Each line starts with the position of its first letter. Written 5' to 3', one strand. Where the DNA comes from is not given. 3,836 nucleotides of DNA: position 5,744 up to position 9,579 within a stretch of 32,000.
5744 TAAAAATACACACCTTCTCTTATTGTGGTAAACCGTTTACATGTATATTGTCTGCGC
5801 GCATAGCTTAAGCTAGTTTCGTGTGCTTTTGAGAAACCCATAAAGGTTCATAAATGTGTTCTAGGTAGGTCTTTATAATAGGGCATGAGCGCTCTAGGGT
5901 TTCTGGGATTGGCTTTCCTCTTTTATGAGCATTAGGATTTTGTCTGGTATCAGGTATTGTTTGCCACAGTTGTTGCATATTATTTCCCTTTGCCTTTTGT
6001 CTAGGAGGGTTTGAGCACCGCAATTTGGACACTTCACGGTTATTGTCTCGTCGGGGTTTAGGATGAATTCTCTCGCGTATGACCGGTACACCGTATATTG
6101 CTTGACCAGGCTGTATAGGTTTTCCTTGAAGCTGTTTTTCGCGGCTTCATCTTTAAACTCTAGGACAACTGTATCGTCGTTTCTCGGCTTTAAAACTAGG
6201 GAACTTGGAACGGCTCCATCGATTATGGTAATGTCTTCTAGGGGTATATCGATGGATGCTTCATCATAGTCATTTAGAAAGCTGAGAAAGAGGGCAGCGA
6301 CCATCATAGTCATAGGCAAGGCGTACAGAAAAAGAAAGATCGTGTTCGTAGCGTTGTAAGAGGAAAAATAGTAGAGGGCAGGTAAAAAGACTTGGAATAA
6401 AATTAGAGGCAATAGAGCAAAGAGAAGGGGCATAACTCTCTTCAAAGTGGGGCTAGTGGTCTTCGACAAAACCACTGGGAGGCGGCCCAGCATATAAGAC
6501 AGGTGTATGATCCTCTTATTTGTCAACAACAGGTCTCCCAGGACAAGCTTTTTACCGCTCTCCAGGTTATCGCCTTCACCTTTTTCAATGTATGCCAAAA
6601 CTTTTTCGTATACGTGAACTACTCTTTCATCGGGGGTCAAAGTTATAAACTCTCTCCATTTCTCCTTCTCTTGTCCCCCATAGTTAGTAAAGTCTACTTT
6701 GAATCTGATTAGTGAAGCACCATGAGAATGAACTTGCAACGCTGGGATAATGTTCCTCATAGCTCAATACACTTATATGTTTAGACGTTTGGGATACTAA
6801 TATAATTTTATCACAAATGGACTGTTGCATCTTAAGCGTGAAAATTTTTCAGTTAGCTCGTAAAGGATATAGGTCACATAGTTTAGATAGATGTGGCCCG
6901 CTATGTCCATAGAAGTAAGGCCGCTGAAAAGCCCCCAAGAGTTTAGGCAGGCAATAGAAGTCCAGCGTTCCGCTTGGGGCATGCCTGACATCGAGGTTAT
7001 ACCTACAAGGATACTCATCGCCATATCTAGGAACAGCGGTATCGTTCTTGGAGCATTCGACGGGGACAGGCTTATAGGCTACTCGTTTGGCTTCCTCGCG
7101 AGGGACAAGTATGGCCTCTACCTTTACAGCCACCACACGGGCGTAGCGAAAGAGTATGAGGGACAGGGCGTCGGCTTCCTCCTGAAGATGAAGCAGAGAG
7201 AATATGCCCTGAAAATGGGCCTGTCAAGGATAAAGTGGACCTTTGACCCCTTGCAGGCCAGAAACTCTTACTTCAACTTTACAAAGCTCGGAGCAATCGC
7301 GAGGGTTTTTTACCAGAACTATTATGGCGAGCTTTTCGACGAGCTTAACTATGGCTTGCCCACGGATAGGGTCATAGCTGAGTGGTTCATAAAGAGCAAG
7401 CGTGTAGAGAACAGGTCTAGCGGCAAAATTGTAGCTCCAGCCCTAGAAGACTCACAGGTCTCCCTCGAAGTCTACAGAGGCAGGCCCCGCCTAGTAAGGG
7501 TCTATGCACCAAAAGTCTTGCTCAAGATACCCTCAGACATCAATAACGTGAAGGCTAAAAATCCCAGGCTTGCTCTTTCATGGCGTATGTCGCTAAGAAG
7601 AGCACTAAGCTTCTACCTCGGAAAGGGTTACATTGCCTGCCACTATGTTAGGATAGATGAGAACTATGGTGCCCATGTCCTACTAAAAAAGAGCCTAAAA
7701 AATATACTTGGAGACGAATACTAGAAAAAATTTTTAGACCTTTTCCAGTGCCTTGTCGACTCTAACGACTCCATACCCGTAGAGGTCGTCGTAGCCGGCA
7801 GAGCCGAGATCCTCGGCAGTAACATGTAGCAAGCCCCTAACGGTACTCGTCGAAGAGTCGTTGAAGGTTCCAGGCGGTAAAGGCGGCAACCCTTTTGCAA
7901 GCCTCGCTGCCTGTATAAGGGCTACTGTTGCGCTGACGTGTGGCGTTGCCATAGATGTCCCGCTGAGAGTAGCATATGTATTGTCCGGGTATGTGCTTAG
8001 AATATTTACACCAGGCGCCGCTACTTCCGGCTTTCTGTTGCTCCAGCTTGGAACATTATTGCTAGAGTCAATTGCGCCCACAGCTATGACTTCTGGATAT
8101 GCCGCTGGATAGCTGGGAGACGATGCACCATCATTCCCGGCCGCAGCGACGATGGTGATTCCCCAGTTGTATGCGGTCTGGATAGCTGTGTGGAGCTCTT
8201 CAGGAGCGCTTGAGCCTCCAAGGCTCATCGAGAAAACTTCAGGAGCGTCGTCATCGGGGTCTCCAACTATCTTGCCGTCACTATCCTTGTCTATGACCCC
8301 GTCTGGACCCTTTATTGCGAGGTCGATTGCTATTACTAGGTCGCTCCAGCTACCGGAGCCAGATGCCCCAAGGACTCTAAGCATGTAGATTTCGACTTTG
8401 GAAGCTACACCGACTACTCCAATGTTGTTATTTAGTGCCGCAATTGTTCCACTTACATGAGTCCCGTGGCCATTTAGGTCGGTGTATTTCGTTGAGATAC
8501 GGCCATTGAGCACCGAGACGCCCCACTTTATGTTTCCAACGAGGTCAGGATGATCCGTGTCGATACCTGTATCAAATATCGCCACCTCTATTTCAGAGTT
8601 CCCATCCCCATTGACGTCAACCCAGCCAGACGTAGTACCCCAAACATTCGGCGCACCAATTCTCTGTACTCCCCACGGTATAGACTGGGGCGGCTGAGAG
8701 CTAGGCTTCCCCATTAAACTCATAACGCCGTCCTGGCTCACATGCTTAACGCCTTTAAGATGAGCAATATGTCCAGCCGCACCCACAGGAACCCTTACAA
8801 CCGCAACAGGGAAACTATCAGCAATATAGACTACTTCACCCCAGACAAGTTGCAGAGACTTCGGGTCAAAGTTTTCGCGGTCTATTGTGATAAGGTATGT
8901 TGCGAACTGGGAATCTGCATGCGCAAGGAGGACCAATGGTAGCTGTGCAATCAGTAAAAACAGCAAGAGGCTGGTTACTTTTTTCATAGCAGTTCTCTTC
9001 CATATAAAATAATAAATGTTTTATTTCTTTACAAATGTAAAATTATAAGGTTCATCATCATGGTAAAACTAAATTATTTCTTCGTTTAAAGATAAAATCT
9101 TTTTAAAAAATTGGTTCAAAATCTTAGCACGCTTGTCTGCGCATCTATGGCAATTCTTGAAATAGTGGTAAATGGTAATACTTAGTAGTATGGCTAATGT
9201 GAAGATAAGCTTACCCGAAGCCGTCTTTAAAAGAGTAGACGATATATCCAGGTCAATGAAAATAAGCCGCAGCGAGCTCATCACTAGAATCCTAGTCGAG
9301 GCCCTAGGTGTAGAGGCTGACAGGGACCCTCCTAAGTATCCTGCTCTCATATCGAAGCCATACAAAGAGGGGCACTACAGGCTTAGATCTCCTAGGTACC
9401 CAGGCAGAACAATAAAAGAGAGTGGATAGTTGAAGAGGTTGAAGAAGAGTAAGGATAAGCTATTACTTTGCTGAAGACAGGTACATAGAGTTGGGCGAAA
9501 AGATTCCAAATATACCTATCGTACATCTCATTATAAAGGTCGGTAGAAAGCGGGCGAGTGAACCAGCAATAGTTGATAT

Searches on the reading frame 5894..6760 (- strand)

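Call 7: search_protein_families(library=pfam, proteins=[window:5894-6760:-], max_evalue=0.001)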
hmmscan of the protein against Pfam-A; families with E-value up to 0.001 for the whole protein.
window:5894-6760:- (288 aa): 3 families
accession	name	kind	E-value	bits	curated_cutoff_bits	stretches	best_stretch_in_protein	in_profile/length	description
PF08271.17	Zn_Ribbon_TF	-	2.5e-05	24.2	29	1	243-266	2-26/43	TFIIB zinc-binding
PF13717.11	Zn_ribbon_4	-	7.6e-05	23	30.3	0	260-274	3-17/36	zinc-ribbon domain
PF01667.23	Ribosomal_S27e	-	0.00024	21.2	24.5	1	240-268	6-35/55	Ribosomal protein S27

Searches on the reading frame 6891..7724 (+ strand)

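Call 7: search_protein_families(library=pfam, proteins=[window:6891-7724:+], max_evalue=0.001)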
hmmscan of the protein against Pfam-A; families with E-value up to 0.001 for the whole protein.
window:6891-7724:+ (277 aa): 2 families
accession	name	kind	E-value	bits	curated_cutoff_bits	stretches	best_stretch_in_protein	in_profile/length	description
PF00583.31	Acetyltransf_1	-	2.2e-05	25.1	20.7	1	46-119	30-102/116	Acetyltransferase (GNAT) family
PF13480.13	Acetyltransf_6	-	0.00033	21.3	22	1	8-115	21-133/143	Acetyltransferase (GNAT) domain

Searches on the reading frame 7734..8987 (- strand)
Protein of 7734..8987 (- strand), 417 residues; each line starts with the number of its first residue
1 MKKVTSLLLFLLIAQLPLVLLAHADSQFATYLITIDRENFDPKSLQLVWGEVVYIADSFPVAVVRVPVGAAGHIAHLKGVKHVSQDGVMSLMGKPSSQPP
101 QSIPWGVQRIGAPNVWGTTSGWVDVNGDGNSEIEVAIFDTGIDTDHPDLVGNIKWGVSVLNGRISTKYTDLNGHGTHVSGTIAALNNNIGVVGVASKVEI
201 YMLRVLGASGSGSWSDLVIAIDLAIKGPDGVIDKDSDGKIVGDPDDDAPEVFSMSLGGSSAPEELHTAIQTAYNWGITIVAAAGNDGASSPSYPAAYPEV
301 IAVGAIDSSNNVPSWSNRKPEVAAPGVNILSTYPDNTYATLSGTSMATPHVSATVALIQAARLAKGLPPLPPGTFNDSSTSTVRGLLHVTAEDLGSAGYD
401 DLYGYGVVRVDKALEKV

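Call 5: search_protein_families(library=pfam, proteins=[window:7734-8987:-], max_evalue=0.01)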
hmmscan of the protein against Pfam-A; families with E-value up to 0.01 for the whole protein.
window:7734-8987:- (417 aa): 1 family
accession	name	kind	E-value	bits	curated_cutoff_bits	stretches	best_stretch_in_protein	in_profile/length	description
PF00082.27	Peptidase_S8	-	2.8e-53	181.6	21.8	1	132-406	3-288/288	Subtilase family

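Call 6: search_protein_families(library=ncbifam, proteins=[window:7734-8987:-], max_evalue=0.01)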
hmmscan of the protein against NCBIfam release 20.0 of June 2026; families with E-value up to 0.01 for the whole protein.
window:7734-8987:- (417 aa): 9 families
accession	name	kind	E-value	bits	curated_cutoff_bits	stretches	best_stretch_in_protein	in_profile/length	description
TIGR03921.1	T7SS_mycosin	equivalog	1.7e-40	139.3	278.75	1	132-416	14-287/353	type VII secretion-associated serine protease mycosin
NF033595.1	denti_PrtP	equivalog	2.2e-30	105.8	300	2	253-417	343-505/606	dentilisin complex serine proteinase subunit PrtP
NF049966.1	QH_SP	equivalog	1.8e-17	63.5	165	1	135-361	2-194/219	subtilisin-like serine protease QhpE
TIGR03895.1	protease_PatA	subfamily_domain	2.7e-16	59.5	421.05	1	259-368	72-186/606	PatA/PatG family cyanobactin maturation protease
NF040809.1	germ_prot_CspBA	exception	2.7e-13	48.5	1250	1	292-365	969-1051/1099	bifunctional germination protease/germinant receptor pseudoprotease CspBA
NF051851.1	AtpSerPepEprS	equivalog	9e-10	37.2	1700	2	320-358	279-317/988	autotransporter serine peptidase EprS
NF040808.2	CspC_non_triad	exception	1.1e-07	30.8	675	1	308-359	447-498/556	bile acid germinant receptor pseudoprotease CspC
NF040553.1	SGO_0316_fam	subfamily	3.2e-07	28.4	1400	1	318-361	667-710/1486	SGO_0316/SGO_0317 family LPXTG-anchored serine peptidase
NF042956.1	IteS_antiphage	equivalog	0.00099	17.5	900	0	322-358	472-508/747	S8 family anti-phage peptidase IteS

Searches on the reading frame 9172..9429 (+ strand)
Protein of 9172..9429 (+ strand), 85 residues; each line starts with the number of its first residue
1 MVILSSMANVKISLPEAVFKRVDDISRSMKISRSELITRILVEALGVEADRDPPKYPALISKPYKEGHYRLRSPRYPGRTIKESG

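Call 5: search_protein_families(library=pfam, proteins=[window:9172-9429:+], max_evalue=0.01)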
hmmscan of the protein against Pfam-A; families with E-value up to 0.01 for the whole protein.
window:9172-9429:+ (85 aa): 2 families
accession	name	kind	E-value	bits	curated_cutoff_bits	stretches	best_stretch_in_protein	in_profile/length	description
PF01402.27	RHH_1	-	0.00051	20.3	20.5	1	10-41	2-33/39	Ribbon-helix-helix protein, copG family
PF15919.11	HicB_lk_antitox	-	0.00094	19.8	27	1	7-40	89-122/123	HicB_like antitoxin of bacterial toxin-antitoxin system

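Call 6: search_protein_families(library=ncbifam, proteins=[window:9172-9429:+], max_evalue=0.01)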
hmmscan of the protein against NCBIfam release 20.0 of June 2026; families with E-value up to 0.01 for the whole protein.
window:9172-9429:+ (85 aa): 2 families
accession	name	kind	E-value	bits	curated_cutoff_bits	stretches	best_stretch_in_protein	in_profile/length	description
NF047399.1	BrnA_antitoxin_add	equivalog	0.0035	17.5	60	1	7-45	32-70/70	type II toxin-antitoxin system BrnA family antitoxin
NF008671.0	PRK11675.1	equivalog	0.0062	16.9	62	1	8-47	51-90/95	LexA regulated protein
